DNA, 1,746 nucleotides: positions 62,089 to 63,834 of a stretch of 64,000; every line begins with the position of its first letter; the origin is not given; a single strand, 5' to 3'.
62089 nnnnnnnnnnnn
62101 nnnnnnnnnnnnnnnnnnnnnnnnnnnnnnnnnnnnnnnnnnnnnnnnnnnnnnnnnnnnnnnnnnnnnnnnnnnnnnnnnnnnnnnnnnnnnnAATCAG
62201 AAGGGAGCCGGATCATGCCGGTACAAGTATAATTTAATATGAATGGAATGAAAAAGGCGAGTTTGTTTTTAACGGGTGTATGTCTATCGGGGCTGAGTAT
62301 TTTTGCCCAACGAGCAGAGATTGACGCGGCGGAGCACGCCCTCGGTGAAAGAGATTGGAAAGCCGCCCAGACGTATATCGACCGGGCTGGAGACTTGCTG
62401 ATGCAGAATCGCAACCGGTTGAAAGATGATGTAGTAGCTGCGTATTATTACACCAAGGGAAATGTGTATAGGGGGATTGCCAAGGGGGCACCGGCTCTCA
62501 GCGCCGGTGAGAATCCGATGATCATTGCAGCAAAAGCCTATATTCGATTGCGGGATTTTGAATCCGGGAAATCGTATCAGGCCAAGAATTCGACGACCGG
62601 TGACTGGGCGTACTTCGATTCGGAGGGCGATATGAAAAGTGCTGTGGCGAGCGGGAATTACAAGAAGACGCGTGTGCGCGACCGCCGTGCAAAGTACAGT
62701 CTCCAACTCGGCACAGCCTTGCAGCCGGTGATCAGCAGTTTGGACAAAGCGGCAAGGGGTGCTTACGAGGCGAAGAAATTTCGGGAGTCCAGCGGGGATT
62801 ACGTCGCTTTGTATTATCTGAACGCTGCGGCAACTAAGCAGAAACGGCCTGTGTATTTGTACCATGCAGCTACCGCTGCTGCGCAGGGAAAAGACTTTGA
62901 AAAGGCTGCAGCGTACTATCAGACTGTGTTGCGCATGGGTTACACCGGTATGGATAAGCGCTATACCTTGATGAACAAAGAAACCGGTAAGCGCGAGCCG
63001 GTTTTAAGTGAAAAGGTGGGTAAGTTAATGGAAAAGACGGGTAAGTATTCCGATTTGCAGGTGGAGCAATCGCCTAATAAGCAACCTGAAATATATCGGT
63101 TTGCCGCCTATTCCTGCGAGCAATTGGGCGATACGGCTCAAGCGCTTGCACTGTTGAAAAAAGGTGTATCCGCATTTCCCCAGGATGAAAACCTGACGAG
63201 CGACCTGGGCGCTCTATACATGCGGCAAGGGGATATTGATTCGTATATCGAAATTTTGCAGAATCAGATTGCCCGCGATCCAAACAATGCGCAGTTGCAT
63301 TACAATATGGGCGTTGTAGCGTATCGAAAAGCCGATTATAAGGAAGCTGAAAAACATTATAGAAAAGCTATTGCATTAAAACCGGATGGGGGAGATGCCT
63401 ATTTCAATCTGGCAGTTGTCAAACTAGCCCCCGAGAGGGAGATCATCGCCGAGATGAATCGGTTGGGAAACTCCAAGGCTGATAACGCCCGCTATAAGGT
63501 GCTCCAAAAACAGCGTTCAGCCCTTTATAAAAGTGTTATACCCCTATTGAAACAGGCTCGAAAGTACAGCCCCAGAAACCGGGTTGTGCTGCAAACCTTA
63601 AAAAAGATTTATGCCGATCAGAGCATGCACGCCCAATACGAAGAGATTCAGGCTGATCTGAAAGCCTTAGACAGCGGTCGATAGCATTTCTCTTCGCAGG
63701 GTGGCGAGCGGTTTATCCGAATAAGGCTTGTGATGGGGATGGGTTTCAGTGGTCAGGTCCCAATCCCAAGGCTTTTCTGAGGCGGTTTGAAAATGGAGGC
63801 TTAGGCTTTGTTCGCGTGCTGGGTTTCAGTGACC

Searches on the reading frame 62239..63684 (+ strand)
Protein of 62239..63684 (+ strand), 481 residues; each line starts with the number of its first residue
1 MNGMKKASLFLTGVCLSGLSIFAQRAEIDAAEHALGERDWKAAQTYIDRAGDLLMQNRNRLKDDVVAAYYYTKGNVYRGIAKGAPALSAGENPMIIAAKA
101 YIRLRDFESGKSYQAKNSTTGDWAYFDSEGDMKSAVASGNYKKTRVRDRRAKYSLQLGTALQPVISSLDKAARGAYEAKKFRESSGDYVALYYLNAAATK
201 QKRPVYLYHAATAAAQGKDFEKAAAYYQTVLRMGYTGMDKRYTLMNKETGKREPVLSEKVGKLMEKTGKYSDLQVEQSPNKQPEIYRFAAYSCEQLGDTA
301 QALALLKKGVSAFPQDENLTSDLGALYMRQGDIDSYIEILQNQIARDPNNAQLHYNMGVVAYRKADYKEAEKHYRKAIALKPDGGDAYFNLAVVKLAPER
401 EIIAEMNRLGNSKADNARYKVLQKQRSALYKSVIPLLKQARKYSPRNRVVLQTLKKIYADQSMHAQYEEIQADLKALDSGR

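Call 51: search_protein_families(library=pfam, max_evalue=0.00001, proteins=[window:62239-63684:+])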
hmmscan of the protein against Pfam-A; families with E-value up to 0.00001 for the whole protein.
window:62239-63684:+ (481 aa): 11 families
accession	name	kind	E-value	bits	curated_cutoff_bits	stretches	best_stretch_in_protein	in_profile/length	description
PF13428.12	TPR_14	-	9.1e-14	51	23.5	0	283-319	1-37/44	Tetratricopeptide repeat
PF07719.23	TPR_2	-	6.2e-12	45.1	27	1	351-383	1-33/34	Tetratricopeptide repeat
PF14559.12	TPR_19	-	2.6e-10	40.9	25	1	296-354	4-62/68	Tetratricopeptide repeat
PF00515.34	TPR_1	-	9.1e-10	38.4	27.8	1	351-383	1-33/34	Tetratricopeptide repeat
PF13181.12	TPR_8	-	1.3e-09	37.9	25.7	0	351-383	1-33/34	Tetratricopeptide repeat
PF13414.12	TPR_11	-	1.4e-09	37.9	26.8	0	366-394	9-37/42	TPR repeat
PF13424.12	TPR_12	-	1.6e-09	38.2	30.1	1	320-381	6-75/77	Tetratricopeptide repeat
PF13432.12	TPR_16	-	1.7e-09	38.4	32.7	0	323-383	3-63/65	Tetratricopeptide repeat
PF13431.12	TPR_17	-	3.5e-09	36.6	24.4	0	344-371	6-33/34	Tetratricopeptide repeat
PF13176.12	TPR_7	-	6e-07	29.5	27.9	0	354-387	2-35/36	Tetratricopeptide repeat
PF23914.1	TPR_CcmH_CycH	-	8.4e-07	29.4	42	0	295-382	62-152/158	Cytochrome c-type biogenesis protein H TPR domain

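Call 79: find_encoding_contigs(protein=window:62239-63684:+, flank=10000, max_places=2)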
Protein window:62239-63684:+ (481 aa): no gene with exactly this product is on record in the collection.
